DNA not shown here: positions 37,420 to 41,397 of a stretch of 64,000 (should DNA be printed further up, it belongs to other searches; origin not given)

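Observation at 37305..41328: Orphan 1,225-aa helicase-like gene with a large unassignable N-terminal region, its own promoter and an overlapping 90-aa ORF: candidate undescribed nucleic-acid surveillance/defence module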

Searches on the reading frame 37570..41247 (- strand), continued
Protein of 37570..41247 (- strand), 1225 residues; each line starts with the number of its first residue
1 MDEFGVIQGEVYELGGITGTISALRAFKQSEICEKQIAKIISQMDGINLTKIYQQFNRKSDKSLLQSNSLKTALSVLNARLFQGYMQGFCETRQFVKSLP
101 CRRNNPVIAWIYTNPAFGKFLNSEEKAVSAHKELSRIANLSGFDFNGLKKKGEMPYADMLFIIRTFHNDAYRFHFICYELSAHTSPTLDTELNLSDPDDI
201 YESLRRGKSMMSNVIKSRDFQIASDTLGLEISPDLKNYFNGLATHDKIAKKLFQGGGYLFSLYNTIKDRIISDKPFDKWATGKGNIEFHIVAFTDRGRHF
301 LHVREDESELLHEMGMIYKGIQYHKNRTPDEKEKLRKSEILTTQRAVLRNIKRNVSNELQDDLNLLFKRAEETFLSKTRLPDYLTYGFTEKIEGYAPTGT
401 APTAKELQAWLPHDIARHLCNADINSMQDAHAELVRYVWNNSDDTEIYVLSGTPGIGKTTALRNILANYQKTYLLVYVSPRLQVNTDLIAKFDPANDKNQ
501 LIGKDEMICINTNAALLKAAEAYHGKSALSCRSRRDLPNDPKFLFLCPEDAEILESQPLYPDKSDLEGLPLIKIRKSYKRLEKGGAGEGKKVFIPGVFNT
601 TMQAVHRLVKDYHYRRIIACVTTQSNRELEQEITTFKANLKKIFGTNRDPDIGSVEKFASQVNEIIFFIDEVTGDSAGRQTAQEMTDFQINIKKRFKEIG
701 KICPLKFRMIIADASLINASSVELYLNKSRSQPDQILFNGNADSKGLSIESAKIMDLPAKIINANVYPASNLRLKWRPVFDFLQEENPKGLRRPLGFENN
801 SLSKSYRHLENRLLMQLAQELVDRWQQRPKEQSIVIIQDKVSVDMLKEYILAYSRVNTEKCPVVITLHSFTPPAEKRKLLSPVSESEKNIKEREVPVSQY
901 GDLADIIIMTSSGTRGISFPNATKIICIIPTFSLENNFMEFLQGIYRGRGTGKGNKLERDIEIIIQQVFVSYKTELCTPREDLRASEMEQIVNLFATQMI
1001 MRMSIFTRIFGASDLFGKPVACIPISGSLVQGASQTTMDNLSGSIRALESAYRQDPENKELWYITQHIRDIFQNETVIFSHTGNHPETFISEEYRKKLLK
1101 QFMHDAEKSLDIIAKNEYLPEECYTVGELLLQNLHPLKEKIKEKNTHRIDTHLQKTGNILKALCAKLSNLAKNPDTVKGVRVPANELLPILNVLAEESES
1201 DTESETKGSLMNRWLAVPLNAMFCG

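Call 21: find_related_loci(query=A1, collection=genome_contigs, flank=10000)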
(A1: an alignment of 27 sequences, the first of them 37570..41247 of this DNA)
Query A1 (1225 aa) in genome_contigs; peptide patterns used: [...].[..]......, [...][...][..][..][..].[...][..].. (x = any residue, [..] = any of these).
599 stretches matched a pattern (row limit reached: there are more); 386 encode a relative of the query (tblastn E <= 1e-3); the best 80 are kept; 80 distinct loci.
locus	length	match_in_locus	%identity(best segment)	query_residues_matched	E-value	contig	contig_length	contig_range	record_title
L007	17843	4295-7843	59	1-1222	0e+0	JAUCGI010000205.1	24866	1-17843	Desulfobacterales bacterium HSG2 NODE_213_length_24866, whole genome shotgun sequence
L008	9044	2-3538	57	16-1222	0e+0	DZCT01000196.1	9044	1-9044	MAG TPA_asm: Desulfatirhabdium butyrativorans isolate SulCav_PC08_64_48_9 SulCav_PC08-64_6174_length_9044_cov_4.672266,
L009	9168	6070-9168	61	1-1098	0e+0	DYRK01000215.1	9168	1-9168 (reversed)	MAG TPA_asm: Desulfatirhabdium butyrativorans isolate SulCav_GS10_10_47_57 SulCav_GS10_10_14116_length_9168_cov_32_16196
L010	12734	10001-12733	56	1-947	0e+0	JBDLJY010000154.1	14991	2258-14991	MAG: Pseudomonadota bacterium isolate MAG115 MAG115_154, whole genome shotgun sequence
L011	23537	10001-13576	56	1-1222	0e+0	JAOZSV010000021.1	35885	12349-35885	MAG: Thiotrichaceae bacterium isolate GMC7.concoct.148 GMC7_192_length_35885_cov_1428.562713, whole genome shotgun seque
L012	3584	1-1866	55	586-1222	0e+0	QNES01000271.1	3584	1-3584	MAG: Gammaproteobacteria bacterium isolate B20_G6 B20_Guay6_scaffold_43606, whole genome shotgun sequence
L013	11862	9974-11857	55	1-640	0e+0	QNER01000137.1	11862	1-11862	MAG: Candidatus Parabeggiatoa sp. nov. 1 isolate B3_G6 B3_Guay6_scaffold_03713, whole genome shotgun sequence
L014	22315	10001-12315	57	241-1196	2e-131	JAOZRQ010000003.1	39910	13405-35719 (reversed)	MAG: Desulfobacterales bacterium isolate GMC6.concoct.52 GMC6_421_length_39910_cov_12.785899, whole genome shotgun seque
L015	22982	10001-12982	27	150-1225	6e-77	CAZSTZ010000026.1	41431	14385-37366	MAG TPA_asm: uncultured bacterium isolate binchicken_co405_168 genome assembly, contig: NODE_1270_length_41431_cov_12.45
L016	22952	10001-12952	26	146-1225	4e-74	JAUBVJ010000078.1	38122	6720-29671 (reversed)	Microcoleus sp. AR_TQ3_B6 NODE_160_length_38122_cov_18.850440, whole genome shotgun sequence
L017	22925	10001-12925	25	143-1225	2e-73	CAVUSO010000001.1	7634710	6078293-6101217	MAG: uncultured cyanobacterium isolate MFD01689.bin.1.35 genome assembly, contig: contig_27210, whole genome shotgun seq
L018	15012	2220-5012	28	83-1080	1e-73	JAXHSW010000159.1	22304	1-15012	MAG: Cyanobacteriota bacterium isolate MAG08_tar_biofilm MAG08_159, whole genome shotgun sequence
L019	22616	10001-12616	28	150-1102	9e-74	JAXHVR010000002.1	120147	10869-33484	MAG: Cyanobacteriota bacterium isolate MAG82_tar_biofilm MAG82_2, whole genome shotgun sequence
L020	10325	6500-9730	26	83-1219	2e-73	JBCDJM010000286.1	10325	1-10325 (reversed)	MAG: Cyanobacteria bacterium P01_H01_bin.35 k141_2087035_length_10325_cov_20.4342, whole genome shotgun sequence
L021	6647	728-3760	27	140-1225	3e-73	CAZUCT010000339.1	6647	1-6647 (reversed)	MAG TPA_asm: uncultured bacterium isolate SRP141376_co3_269 genome assembly, contig: NODE_30439_length_6647_cov_61.61316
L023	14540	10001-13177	26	81-1225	2e-72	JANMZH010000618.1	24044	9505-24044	MAG: Microcoleus sp. OTE_8_concoct_300 OTE_8_k141_1002435, whole genome shotgun sequence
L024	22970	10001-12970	25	139-1225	2e-72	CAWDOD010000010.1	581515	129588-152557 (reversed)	MAG: uncultured cyanobacterium isolate MFD03250.bin.1.52 genome assembly, contig: contig_6782, whole genome shotgun sequ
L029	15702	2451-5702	26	81-1225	2e-71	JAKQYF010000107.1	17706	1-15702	MAG: Trichodesmium sp. MAG_R03 MAG_R03_107, whole genome shotgun sequence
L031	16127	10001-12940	26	149-1225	1e-70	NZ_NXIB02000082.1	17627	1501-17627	Tychonema bourrellyi FEM_GT703 scaffold82_size17627, whole genome shotgun sequence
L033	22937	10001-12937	28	149-1225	3e-70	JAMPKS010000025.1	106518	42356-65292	Microcoleus vaginatus GB1-A2 scaffold_25, whole genome shotgun sequence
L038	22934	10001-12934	27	150-1225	9e-70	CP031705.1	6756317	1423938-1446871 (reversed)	Microcoleus vaginatus HSN003, whole genome shotgun sequence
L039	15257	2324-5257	27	150-1225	1e-69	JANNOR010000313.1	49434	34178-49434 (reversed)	MAG: Cyanobacteria bacterium SOY_34_metabat_3 SOY_34_k141_4981930, whole genome shotgun sequence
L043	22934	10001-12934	28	150-1225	2e-69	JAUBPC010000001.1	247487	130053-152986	Microcoleus sp. SVA1_B3 NODE_18_length_247487_cov_51.232388, whole genome shotgun sequence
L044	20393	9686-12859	26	83-1225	3e-69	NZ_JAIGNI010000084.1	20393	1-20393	Lyngbya sp. CCAP 1446/10 scaffold84_cov0, whole genome shotgun sequence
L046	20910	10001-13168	26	83-1225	6e-69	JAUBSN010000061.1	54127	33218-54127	Microcoleus sp. F8-C3 NODE_195_length_54127_cov_19.866179, whole genome shotgun sequence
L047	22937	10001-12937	27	150-1225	5e-69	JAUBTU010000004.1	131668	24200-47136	Microcoleus sp. B6-A1 NODE_9_length_131668_cov_23.874444, whole genome shotgun sequence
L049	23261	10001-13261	25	79-1225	2e-68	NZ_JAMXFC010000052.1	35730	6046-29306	Laspinema sp. D2d NODE_61_length_35730_cov_54.506605, whole genome shotgun sequence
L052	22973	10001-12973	25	144-1225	2e-68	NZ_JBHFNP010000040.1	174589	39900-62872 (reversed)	Microseira sp. BLCC-F43 bin1.fa-40, whole genome shotgun sequence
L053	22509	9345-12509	27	83-1225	2e-68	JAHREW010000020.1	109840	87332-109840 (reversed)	MAG: Microcoleus sp. CAWBG506 NZ_CAWBG506_scaffold_20, whole genome shotgun sequence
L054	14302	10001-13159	26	83-1225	2e-68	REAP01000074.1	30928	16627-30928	MAG: Oscillatoriales cyanobacterium isolate PH2015_01U_44_212 PH2015_01U_scaffold_195, whole genome shotgun sequence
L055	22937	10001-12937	27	150-1225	1e-70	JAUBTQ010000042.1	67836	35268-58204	Microcoleus sp. BROC3 NODE_114_length_67836_cov_21.663808, whole genome shotgun sequence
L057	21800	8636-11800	26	83-1225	4e-68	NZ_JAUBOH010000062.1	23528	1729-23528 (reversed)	Microcoleus sp. herbarium14 NODE_63_length_23528_cov_21.170835, whole genome shotgun sequence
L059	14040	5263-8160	25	149-1225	6e-68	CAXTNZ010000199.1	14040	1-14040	MAG TPA_asm: uncultured bacterium isolate public_SRR14722176_metawrap_bin.1 genome assembly, contig: public_SRR14722176_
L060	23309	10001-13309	26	81-1225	1e-67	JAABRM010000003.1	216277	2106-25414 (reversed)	MAG: Oscillatoriales cyanobacterium isolate S07.Bin090 Scaffold_23, whole genome shotgun sequence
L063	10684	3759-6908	24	81-1225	3e-67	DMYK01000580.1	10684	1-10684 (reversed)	MAG TPA_asm: Microcoleaceae cyanobacterium UBA11344 contig_1486, whole genome shotgun sequence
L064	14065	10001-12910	26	148-1225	2e-69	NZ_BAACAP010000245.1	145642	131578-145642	Scytonema sp. NUACC26 sequence245, whole genome shotgun sequence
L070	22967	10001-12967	26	152-1225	1e-66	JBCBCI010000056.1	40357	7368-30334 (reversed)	MAG: Cyanobacteria bacterium J06592_8 NODE_56_length_40357_cov_14.503972, whole genome shotgun sequence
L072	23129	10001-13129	25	83-1225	2e-66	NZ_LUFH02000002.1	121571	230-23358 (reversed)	Sphaerospermopsis aphanizomenoides BCCUSP55 scaffold2_cov29, whole genome shotgun sequence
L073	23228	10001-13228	24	54-1225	2e-66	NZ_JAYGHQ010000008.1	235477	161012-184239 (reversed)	Crocosphaera sp. XPORK-15E scaffold8_cov0, whole genome shotgun sequence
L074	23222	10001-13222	26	74-1225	1e-66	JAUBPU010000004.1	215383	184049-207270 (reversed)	Microcoleus sp. S13_B4 NODE_35_length_215383_cov_32.716497, whole genome shotgun sequence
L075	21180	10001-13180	25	83-1225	2e-66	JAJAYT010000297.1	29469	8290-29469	MAG: Microcoleus sp. CAN_BIN18 c_000000094214, whole genome shotgun sequence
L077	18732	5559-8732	25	83-1225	1e-66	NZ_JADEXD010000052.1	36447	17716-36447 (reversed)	Tychonema sp. LEGE 07203 NODE_77_length_36447_cov_5.822247, whole genome shotgun sequence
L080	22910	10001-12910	25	149-1225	5e-66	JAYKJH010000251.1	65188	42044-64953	MAG: Nostocaceae cyanobacterium isolate 827261 NODE_58870667, whole genome shotgun sequence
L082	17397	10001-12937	27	150-1225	4e-66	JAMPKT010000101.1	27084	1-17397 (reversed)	Microcoleus vaginatus DQ-U2 scaffold_101, whole genome shotgun sequence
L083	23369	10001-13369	24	2-1225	5e-66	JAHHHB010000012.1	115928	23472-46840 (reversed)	MAG: Desmonostoc geniculatum HA4340-LM1 scaffold_96_c1, whole genome shotgun sequence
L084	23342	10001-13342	25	4-1182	4e-68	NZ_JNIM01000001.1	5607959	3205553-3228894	Thermogemmatispora carboxidivorans strain PM5 N688DRAFT_scf7180000000002_quiver_dupTrim_7460.1_C, whole genome shotgun s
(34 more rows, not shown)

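Call 25: search_solved_structures(query=A1, max_evalue=1, show_alignments=2)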
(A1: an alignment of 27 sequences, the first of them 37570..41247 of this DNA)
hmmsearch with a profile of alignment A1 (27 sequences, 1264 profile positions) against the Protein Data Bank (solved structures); distinct sequences matched with E-value up to 1: 27.
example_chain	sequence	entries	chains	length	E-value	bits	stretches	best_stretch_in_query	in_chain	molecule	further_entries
4b3g_A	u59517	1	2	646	0.0076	17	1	423-578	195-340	DNA-BINDING PROTEIN SMUBP-2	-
4b3f_X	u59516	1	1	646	0.0078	16.9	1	423-578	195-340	DNA-BINDING PROTEIN SMUBP-2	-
8tbx_A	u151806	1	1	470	0.0079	16.9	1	795-876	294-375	ATP-dependent RNA helicase DDX1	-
4db4_A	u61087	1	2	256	0.016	15.8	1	807-885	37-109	ATP-dependent RNA helicase MSS116, mitochondrial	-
4db2_A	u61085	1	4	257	0.017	15.8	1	808-885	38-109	ATP-dependent RNA helicase MSS116, mitochondrial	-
4tyw_A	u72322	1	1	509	0.024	15.3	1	778-885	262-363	ATP-dependent RNA helicase MSS116, mitochondrial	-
4tyn_A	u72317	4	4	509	0.024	15.3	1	778-885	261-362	ATP-dependent RNA helicase MSS116, mitochondrial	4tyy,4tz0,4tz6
3sqx_A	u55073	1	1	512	0.024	15.3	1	778-885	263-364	ATP-dependent RNA helicase MSS116, mitochondrial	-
3i5x_A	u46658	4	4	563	0.028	15.1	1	778-885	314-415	ATP-dependent RNA helicase MSS116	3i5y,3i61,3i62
3sqw_A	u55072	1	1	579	0.03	15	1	778-885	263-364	ATP-dependent RNA helicase MSS116, mitochondrial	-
6egc_A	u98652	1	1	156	0.039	14.6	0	989-1032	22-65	SC_2L4HC2_23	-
7crb_A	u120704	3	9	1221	0.16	12.6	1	385-458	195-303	NAD+ hydrolase (NADase)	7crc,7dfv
7zb5_E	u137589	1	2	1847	0.16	12.6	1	806-885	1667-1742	Helicase-like protein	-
6g7e_B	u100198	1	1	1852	0.16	12.6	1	806-885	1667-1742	Helicase-like protein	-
8dpe_A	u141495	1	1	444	0.16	12.6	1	806-885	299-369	ATP-dependent RNA helicase DDX42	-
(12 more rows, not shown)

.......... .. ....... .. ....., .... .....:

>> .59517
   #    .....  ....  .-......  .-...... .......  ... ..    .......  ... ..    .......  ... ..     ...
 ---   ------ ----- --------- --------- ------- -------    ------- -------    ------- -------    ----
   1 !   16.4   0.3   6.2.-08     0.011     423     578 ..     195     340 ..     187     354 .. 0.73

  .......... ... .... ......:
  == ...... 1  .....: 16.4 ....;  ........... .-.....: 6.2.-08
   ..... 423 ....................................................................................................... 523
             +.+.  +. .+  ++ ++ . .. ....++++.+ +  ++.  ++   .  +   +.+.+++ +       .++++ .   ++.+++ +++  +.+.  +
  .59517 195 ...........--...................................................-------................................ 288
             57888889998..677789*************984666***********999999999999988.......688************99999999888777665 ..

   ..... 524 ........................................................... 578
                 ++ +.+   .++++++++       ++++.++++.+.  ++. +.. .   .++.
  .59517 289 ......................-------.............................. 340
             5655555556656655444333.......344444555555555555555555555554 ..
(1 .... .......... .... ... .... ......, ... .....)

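Call 27: find_homologous_proteins(query=P0026, max_evalue=1e-10)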
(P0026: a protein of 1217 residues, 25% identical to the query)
Query P0026 (1217 aa): 668 proteins with E <= 1e-10 among 8000 candidates; the best 120 are listed.
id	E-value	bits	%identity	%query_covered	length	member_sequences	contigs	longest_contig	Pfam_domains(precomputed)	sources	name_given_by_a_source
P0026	0.0e+0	2715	100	100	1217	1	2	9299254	PF00271.38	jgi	jgi:hypothetical protein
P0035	0.0e+0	2080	77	100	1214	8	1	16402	PF00271.38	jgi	-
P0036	0.0e+0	2051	76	100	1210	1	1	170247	PF00271.38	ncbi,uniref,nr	ncbi:helicase-related protein [Iningainema tapete]|uniref:Helicase n=1 Tax=Iningainema tapete BLCC-T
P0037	0.0e+0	2026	75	100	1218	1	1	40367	PF00271.38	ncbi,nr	ncbi:MAG: helicase [Stigonema ocellatum SAG 48.90 = DSM 106950]|nr:helicase [Stigonema ocellatum SAG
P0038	0.0e+0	1985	73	100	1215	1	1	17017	PF00271.38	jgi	jgi:Helicase conserved C-terminal domain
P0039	0.0e+0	1933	72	100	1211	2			PF00271.38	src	-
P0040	0.0e+0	1908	71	100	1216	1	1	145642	PF00271.38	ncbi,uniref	ncbi:helicase-related protein [Scytonema sp. NUACC26]|uniref:helicase-related protein n=1 Tax=Scyton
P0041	0.0e+0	1903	71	100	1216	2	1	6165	PF00271.38,PF20720.4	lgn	-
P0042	0.0e+0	1899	71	100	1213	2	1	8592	PF00271.38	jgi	jgi:hypothetical protein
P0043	0.0e+0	1896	70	100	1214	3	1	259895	PF00271.38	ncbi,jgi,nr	ncbi:MAG: helicase [Scytonematopsis contorta HA4267-MV1]|jgi:hypothetical protein|nr:helicase [Scyto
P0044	0.0e+0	1892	70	100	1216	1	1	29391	PF00271.38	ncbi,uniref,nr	ncbi:helicase [Scytonema sp. UIC 10036]|uniref:helicase-related protein n=1 Tax=Scytonema sp. UIC 10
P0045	0.0e+0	1892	70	100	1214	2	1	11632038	PF00271.38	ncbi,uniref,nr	ncbi:helicase [Scytonema hofmannii PCC 7110]|uniref:Helicase n=1 Tax=Scytonema hofmannii PCC 7110 Ta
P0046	0.0e+0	1882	71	100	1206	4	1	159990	PF00271.38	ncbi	-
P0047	0.0e+0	1873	70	100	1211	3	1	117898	PF13401.13,PF00271.38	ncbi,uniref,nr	ncbi:ATP-binding protein [Rivularia sp. UHCC 0363]|uniref:ATP-binding protein n=1 Tax=Rivularia sp. 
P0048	0.0e+0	1873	70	100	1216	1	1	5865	PF20720.4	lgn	-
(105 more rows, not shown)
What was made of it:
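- Checked: The family has at least 386 relatives among GTDB species representatives (call 21), and 668 cyanobacterial-branch proteins at E <= 1e-10 (call 27).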

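Call 29: search_protein_families(library=padloc, proteins=[L004:9201-12458:+, L005:6842-9859:+, L084:6600-9929:+, P0026, P0027, P0030, P0034], max_evalue=0.1)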
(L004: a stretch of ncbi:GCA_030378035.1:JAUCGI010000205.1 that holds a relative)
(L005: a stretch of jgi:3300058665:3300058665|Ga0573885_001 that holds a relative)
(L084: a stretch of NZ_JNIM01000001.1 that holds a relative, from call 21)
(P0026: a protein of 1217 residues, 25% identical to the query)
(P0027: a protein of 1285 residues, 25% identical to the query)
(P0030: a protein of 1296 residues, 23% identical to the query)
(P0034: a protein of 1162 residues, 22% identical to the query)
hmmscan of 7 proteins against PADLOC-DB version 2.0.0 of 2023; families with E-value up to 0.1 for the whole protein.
L004:9201-12458:+ (1085 aa): 0 families

L005:6842-9859:+ (1005 aa): 0 families

L084:6600-9929:+ (1109 aa): 0 families

P0026 (1217 aa): 0 families

P0027 (1285 aa): 1 family
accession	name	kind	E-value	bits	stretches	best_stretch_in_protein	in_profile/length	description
PDLC04140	mad8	-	1.4e-05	22.8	1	449-663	27-201/314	mads_8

P0030 (1296 aa): 2 families
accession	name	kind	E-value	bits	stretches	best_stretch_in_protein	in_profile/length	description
PDLC00194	HamB1|HamB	-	0.077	8.8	0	868-920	569-621/995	DEAD-box helicase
PDLC00175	HamB1|HamB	-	0.092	8.1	0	861-926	552-617/1000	DEAD-box helicase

P0034 (1162 aa): 0 families
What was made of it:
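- On Hachiman (HamAB): PADLOC HamB scores only E = 0.08-0.09, and only on P0030 (call 29).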
